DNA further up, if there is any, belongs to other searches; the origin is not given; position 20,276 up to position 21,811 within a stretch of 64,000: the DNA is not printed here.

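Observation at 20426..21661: NRAMP-fold transporter lacking all canonical metal ligands, embedded between NagA-like and NagB-like genes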

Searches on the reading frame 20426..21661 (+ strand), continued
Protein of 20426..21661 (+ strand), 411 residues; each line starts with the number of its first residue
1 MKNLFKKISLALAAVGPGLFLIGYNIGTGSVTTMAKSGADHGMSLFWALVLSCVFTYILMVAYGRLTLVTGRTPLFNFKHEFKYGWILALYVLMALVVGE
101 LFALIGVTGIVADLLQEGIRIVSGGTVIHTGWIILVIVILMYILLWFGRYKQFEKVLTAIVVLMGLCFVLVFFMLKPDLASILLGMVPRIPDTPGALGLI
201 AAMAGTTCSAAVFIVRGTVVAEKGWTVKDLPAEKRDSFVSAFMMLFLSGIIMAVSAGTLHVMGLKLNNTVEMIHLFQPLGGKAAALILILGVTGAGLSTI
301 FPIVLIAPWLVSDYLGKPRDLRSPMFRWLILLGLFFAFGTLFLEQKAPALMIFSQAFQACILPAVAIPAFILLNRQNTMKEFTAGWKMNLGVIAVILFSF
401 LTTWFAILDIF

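Call 41: search_protein_families(library=pfam, proteins=[L012:10003-11445:-, L012:11465-13117:-, L012:13122-13790:-, L012:13872-14912:-, L012:14936-15949:-, L012:5921-6703:+, L008:10033-11436:+, L008:2480-3547:+, L006:10234-11886:+, L008:11813-12922:+], max_evalue=0.0001)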
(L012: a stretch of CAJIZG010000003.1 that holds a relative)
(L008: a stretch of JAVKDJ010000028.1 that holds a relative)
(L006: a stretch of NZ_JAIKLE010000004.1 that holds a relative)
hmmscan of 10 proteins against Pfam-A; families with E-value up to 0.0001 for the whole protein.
L012:10003-11445:- (480 aa): 2 families
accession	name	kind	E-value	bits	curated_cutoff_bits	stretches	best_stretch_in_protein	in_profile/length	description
PF08125.19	Mannitol_dh_C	-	9.5e-38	130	30.7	1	273-466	1-189/190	Mannitol dehydrogenase C-terminal domain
PF01232.29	Mannitol_dh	-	1.4e-33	117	27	1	17-257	2-193/199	Mannitol dehydrogenase Rossmann domain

L012:11465-13117:- (550 aa): 2 families
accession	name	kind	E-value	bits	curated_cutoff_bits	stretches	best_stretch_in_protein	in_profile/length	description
PF20629.2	GD_AH_C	-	1.8e-95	319.4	26.8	1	307-548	1-241/242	D-galactarate/Altronate dehydratase, C-terminal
PF04295.18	GD_AH_second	-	8.5e-35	120.2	27.3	1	113-294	1-132/136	D-galactarate dehydratase/Altronate hydrolase, second domain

L012:13122-13790:- (222 aa): 1 family
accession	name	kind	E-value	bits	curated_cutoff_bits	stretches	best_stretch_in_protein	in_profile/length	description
PF01081.25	Aldolase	-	3.5e-28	98.8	27.8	1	10-207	2-194/196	KDPG and KHG aldolase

L012:13872-14912:- (346 aa): 1 family
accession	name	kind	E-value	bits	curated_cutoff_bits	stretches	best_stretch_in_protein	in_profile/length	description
PF00294.29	PfkB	-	2e-30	106.6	25.8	1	1-325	1-297/302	pfkB family carbohydrate kinase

L012:14936-15949:- (337 aa): 3 families
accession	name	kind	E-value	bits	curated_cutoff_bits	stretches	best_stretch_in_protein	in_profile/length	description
PF08240.17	ADH_N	-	1.3e-25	90.1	23.5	1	24-131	2-102/104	Alcohol dehydrogenase GroES-like domain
PF00107.32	ADH_zinc_N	-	7.5e-25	87.8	31.8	1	170-296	1-127/129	Zinc-binding dehydrogenase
PF16912.11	Glu_dehyd_C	-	2.7e-07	30.7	34.9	1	141-335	6-211/211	Glucose dehydrogenase C-terminus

L012:5921-6703:+ (260 aa): 1 family
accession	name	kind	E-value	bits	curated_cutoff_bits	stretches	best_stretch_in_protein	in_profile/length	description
PF06439.18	3keto-disac_hyd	-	2.4e-42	145.6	26.8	1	44-257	1-187/187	3-keto-disaccharide hydrolase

L008:10033-11436:+ (467 aa): 2 families
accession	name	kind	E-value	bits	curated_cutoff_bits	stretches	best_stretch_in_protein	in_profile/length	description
PF21252.2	Glyco_hydro_109_C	-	4e-45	153.8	27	1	204-355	2-167/187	Glycosyl hydrolase 109, C-terminal domain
PF01408.29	GFO_IDH_MocA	-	2.2e-23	83.7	24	1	66-192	1-118/120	Oxidoreductase family, NAD-binding Rossmann fold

L008:2480-3547:+ (355 aa): 2 families
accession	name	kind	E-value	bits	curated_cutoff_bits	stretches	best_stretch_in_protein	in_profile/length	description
PF13407.12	Peripla_BP_4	-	9.9e-27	94.5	35.1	1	71-323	4-251/258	Periplasmic binding protein domain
PF00356.27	LacI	-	1.1e-13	51.2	27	1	8-53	1-46/46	Bacterial regulatory proteins, lacI family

L006:10234-11886:+ (550 aa): 1 family
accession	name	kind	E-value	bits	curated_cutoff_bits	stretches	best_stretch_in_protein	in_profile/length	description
PF00365.25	PFK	-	3.7e-37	128.6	30.9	1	70-335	1-228/277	Phosphofructokinase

L008:11813-12922:+ (369 aa): 2 families
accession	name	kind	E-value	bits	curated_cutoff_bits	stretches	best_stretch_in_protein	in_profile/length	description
PF07786.18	HGSNAT_cat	-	9e-06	25.8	22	1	9-239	1-193/222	Heparan-alpha-glucosaminide N-acetyltransferase, catalytic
PF01757.29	Acyl_transf_3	-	1.1e-05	25.1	31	0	11-316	2-286/326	Acyltransferase domain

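Call 44: find_related_loci(query=A1, collection=metagenome_contigs, flank=10000)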
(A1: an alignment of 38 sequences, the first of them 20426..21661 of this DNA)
Query A1 (411 aa) in metagenome_contigs; peptide patterns used: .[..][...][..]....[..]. (x = any residue, [..] = any of these).
600 stretches matched a pattern (row limit reached: there are more); 600 encode a relative of the query (tblastn E <= 1e-3); the best 80 are kept; 80 distinct loci.
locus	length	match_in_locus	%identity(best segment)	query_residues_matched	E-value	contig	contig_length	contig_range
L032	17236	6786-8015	91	1-410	0e+0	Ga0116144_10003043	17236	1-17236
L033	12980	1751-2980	79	2-411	0e+0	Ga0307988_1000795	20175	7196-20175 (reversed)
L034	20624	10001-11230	79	2-411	0e+0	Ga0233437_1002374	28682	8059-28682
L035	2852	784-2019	76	1-411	0e+0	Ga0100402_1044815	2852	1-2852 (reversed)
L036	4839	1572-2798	78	2-410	0e+0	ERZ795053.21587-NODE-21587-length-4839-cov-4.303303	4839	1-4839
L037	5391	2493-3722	72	2-411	0e+0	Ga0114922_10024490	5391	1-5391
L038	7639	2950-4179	72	2-411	0e+0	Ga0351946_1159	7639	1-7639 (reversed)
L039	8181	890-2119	71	2-411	0e+0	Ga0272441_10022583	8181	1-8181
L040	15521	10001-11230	71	2-411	0e+0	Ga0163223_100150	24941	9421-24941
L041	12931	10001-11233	70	1-409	0e+0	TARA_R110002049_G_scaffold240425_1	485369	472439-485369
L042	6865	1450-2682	70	1-409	0e+0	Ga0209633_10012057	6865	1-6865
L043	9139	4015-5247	70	1-409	0e+0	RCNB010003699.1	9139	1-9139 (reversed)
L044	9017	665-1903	69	1-411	0e+0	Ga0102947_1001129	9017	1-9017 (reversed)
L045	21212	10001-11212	71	6-409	0e+0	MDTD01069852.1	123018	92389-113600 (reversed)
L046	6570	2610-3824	72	6-410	0e+0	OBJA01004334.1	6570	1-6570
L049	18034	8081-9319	69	1-411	0e+0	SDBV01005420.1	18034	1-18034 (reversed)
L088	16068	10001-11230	65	2-411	4e-176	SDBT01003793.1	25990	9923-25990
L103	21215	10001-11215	64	5-409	2e-172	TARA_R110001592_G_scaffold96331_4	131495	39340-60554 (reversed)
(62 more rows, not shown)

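Call 58: list_cluster_members(proteins=[P0190, P0204, P0207, P0213, P0216, P0221, P0233, P0251, P0269, P0266])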
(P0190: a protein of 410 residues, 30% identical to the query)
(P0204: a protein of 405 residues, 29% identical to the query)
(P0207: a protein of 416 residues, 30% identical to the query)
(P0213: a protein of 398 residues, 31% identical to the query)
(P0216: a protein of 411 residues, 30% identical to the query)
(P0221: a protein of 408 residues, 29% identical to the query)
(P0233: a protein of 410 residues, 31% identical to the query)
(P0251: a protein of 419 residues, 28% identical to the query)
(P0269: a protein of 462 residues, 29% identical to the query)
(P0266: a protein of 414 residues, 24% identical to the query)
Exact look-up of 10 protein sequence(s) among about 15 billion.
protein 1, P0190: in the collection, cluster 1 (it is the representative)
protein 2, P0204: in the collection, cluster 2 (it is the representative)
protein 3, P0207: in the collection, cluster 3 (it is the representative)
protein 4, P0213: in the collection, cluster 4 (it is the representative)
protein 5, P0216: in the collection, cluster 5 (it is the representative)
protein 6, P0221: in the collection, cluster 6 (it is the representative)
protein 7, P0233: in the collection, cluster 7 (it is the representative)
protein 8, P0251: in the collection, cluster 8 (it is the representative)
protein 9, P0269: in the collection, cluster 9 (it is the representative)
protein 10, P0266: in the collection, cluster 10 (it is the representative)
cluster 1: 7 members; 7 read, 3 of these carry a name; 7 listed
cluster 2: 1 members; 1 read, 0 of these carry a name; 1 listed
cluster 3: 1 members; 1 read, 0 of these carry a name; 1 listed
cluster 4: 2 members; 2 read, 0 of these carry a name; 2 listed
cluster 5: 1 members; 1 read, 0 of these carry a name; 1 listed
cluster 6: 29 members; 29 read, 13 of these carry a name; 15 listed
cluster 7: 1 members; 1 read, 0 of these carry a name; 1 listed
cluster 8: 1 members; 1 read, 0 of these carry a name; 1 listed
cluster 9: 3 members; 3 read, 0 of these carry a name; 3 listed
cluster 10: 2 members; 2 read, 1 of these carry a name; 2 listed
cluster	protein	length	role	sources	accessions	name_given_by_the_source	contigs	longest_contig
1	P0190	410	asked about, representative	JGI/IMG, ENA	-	-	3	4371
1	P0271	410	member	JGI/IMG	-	Mn2+ and Fe2+ transporters of the NRAMP family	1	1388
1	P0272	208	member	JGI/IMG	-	Mn2+ and Fe2+ transporters of the NRAMP family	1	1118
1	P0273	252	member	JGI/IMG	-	Mn2+ and Fe2+ transporters of the NRAMP family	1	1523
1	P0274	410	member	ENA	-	-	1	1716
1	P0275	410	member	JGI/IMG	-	-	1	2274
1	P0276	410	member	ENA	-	-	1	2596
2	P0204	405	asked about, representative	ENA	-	-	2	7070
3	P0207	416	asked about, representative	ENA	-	-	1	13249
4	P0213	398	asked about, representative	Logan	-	-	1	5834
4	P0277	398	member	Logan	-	-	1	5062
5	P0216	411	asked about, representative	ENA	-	-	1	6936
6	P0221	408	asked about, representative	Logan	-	-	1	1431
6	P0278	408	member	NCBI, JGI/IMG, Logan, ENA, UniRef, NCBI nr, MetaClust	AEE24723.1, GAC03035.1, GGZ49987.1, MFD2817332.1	MAG: Nramp family divalent metal transporter [Paraglaciecola chathamensis] | Mn2+/Fe2+ NRAMP family transporter | Manganese transporter n=2 Tax=Paraglaciecola chathamensis TaxID=368405 ...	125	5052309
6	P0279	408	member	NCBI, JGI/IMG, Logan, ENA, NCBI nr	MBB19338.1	MAG: manganese transporter [Rickettsiales bacterium] | NRAMP (natural resistance-associated macrophage protein)-like metal ion transporter | manganese transporter [Rickettsiales bacterium]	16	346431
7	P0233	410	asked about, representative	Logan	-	-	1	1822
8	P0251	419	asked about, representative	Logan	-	-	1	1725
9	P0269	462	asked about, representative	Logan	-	-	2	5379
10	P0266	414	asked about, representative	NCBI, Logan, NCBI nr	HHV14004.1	MAG TPA: Nramp family divalent metal transporter [Clostridiales bacterium] | Nramp family divalent metal transporter [Clostridiales bacterium]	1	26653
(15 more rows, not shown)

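Call 59: predict_structure(alignment_id=A2)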
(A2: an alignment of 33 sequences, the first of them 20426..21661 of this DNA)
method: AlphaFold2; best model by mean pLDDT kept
length: 411 residues; sequences in the alignment: 33
mean_pLDDT: 85.2   pTM: 0.85
mean pLDDT of the five models: 85.2, 84.9, 83.6, 83.5, 82.9
residues with pLDDT >= 90: 141; 70-90: 239; 50-70: 29; < 50: 2
segments of 3 or more residues with pLDDT < 50: none
pLDDT, mean of each block of 10 residues (from residue 1): 55 56 72 88 90 94 93 93 93 93 90 89 84 90 78 77 85 83 81 81 88 87 86 89 90 87 77 78 87 87 89 87 87 89 75 88 94 91 91 95 88 79
secondary structure, 60 per line:
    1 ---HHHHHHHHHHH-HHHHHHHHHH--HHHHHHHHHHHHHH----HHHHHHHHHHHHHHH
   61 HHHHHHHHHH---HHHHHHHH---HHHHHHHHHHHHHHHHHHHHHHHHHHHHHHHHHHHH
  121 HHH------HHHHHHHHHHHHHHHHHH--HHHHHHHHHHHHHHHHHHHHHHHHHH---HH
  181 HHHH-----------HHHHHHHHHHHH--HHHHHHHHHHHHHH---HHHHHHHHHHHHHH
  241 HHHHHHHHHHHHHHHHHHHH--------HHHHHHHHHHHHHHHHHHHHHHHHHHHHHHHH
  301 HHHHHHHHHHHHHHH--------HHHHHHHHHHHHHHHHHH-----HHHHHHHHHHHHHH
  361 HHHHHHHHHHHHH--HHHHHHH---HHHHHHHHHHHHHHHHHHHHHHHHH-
elements in order: H4-14 H16-25 H28-41 H46-70 H74-81 H85-123 H130-147 H150-175 H179-184 H196-207 H210-223 H227-260 H269-315 H324-341 H347-373 H376-382 H386-410

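Call 63: find_encoding_contigs(protein=P0278, flank=5000, max_places=2)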
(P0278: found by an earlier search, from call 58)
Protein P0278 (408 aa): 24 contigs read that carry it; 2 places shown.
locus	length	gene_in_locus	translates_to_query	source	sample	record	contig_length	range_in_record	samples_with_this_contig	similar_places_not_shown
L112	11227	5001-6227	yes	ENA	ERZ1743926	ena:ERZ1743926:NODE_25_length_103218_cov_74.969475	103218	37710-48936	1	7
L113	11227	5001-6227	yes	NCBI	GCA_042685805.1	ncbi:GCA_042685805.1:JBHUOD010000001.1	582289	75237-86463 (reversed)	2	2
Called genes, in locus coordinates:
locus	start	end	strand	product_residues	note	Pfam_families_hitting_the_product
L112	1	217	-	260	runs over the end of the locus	PF00378:ECH_1, PF16113:ECH_2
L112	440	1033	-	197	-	PF13463:HTH_27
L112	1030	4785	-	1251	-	PF05378:Hydant_A_N, PF01968:Hydantoinase_A, PF19278:Hydant_A_C, PF02538:Hydantoinase_B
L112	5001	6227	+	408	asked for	PF01566:Nramp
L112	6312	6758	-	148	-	PF11215:DUF3010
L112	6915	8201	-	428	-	PF00083:Sugar_tr, PF03137:OATP (weak), PF07690:MFS_1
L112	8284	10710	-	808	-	PF07715:Plug, PF00593:TonB_dep_Rec_b-barrel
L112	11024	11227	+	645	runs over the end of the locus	PF00128:Alpha-amylase, PF14701:hDGE_amylase (weak), PF16657:Malt_amylase_C (weak), PF22582:Amylosucrase_C-like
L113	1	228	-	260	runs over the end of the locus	PF00378:ECH_1, PF16113:ECH_2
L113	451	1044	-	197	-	PF13463:HTH_27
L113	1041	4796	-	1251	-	PF05378:Hydant_A_N, PF01968:Hydantoinase_A, PF19278:Hydant_A_C, PF02538:Hydantoinase_B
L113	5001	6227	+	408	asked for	PF01566:Nramp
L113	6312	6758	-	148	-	PF11215:DUF3010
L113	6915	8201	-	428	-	PF00083:Sugar_tr, PF03137:OATP (weak), PF07690:MFS_1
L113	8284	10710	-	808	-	PF07715:Plug, PF00593:TonB_dep_Rec_b-barrel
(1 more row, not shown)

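Call 64: find_encoding_contigs(protein=P0266, flank=5000, max_places=2)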
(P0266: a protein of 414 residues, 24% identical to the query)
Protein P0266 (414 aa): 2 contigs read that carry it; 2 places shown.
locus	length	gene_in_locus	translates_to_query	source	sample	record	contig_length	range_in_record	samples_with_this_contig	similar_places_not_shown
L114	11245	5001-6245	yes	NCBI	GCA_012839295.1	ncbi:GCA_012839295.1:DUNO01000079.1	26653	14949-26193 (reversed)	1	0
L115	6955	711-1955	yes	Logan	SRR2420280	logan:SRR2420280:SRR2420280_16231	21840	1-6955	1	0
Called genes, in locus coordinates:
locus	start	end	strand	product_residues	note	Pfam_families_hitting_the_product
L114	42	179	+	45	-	-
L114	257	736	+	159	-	PF00111:Fer2, PF01799:Fer2_2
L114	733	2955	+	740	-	PF01315:Ald_Xan_dh_C, PF02738:MoCoBD_1, PF20256:MoCoBD_2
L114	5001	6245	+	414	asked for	PF01566:Nramp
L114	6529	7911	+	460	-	PF00324:AA_permease, PF13520:AA_permease_2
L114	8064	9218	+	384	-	PF01321:Creatinase_N, PF00557:Peptidase_M24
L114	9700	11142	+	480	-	PF12890:DHOase, PF01979:Amidohydro_1, PF07969:Amidohydro_3 (weak)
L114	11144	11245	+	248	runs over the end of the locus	PF17645:Amdase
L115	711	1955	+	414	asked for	PF01566:Nramp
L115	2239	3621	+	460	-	PF00324:AA_permease, PF13520:AA_permease_2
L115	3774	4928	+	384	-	PF01321:Creatinase_N, PF00557:Peptidase_M24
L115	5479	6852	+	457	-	PF12890:DHOase, PF01979:Amidohydro_1, PF07969:Amidohydro_3 (weak)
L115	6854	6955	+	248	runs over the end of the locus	PF17645:Amdase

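Call 65: fold_search(model_id=the predicted structure, library=pdb)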
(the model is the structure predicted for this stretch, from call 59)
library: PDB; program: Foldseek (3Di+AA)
matches with E <= 10: 835; with E <= 0.001: 198
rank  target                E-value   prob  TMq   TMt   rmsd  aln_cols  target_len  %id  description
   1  6c3i_B                8.4e-15  1.00  0.77  0.81   3.8       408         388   19  Crystal structure of the Deinococcus radiodurans Nramp/MntH divalent transition metal transporter G45R mutant in an in (released 2019-02-13)
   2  7qia_A                9.5e-15  1.00  0.83  0.84   3.5       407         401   20  Structure of apo-EleNRMT in complex with two nanobodies at 3.5A (released 2021-12-29)
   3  8e6h                  1.1e-14  1.00  0.76  0.79   3.9       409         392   19  X-ray structure of the Deinococcus radiodurans Nramp/MntH divalent transition metal transporter A47W mutant in an occlud (released 2023-05-03)
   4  7qji_A                1.4e-14  1.00  0.82  0.85   3.4       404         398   19  X-Ray Structure of apo-EleNRMT in complex with two Nanobodies at 4.1A (released 2022-02-02)
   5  8e60                  3.0e-14  1.00  0.77  0.80   3.8       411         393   19  X-ray structure of the Deinococcus radiodurans Nramp/MntH divalent transition metal transporter WT in an occluded, manga (released 2023-05-03)
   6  8e5s                  3.1e-14  1.00  0.77  0.80   3.8       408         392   19  X-ray structure of the Deinococcus radiodurans Nramp/MntH divalent transition metal transporter WT in an occluded state (released 2023-05-03)
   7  8e6i                  6.9e-14  1.00  0.77  0.80   3.9       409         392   19  X-ray structure of the Deinococcus radiodurans Nramp/MntH divalent transition metal transporter M230A mutant in an inwar (released 2023-05-03)
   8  8e6l                  7.5e-14  1.00  0.76  0.81   4.4       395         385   18  X-ray structure of the Deinococcus radiodurans Nramp/MntH divalent transition metal transporter D296A mutant in an inwar (released 2023-05-03)
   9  6c3i_A                8.9e-14  1.00  0.77  0.81   3.9       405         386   18  Crystal structure of the Deinococcus radiodurans Nramp/MntH divalent transition metal transporter G45R mutant in an in (released 2019-02-13)
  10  8e6m                  1.5e-13  1.00  0.75  0.79   4.2       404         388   19  X-ray structure of the Deinococcus radiodurans Nramp/MntH divalent transition metal transporter WT in an inward-open, ca (released 2023-05-03)
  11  6d91                  3.7e-13  1.00  0.80  0.82   3.6       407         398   17  Crystal structure of the Deinococcus radiodurans Nramp/MntH divalent transition metal transporter in the outward-open, a (released 2019-02-13)
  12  10ky_B                6.2e-13  1.00  0.76  0.83   4.3       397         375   19  X-ray structure of the Bacteroides fragilis Nramp/MntH divalent transition metal transporter WT in an inward-open, sta (released 2026-03-04)
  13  10ky_A                6.2e-13  1.00  0.76  0.83   3.9       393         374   20  X-ray structure of the Bacteroides fragilis Nramp/MntH divalent transition metal transporter WT in an inward-open, sta (released 2026-03-04)
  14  10le_B                3.2e-11  1.00  0.76  0.84   3.9       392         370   19  X-ray structure of the Bacteroides fragilis Nramp/MntH divalent transition metal transporter WT in an inward-open, man (released 2026-03-04)
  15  10le_A                4.7e-11  1.00  0.75  0.83   4.1       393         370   19  X-ray structure of the Bacteroides fragilis Nramp/MntH divalent transition metal transporter WT in an inward-open, man (released 2026-03-04)
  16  9a52_A                9.6e-11  1.00  0.78  0.80   4.6       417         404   15  Integrative model of YCSG-FABL by crosslinking MS and deep learning (released 2024-09-18)
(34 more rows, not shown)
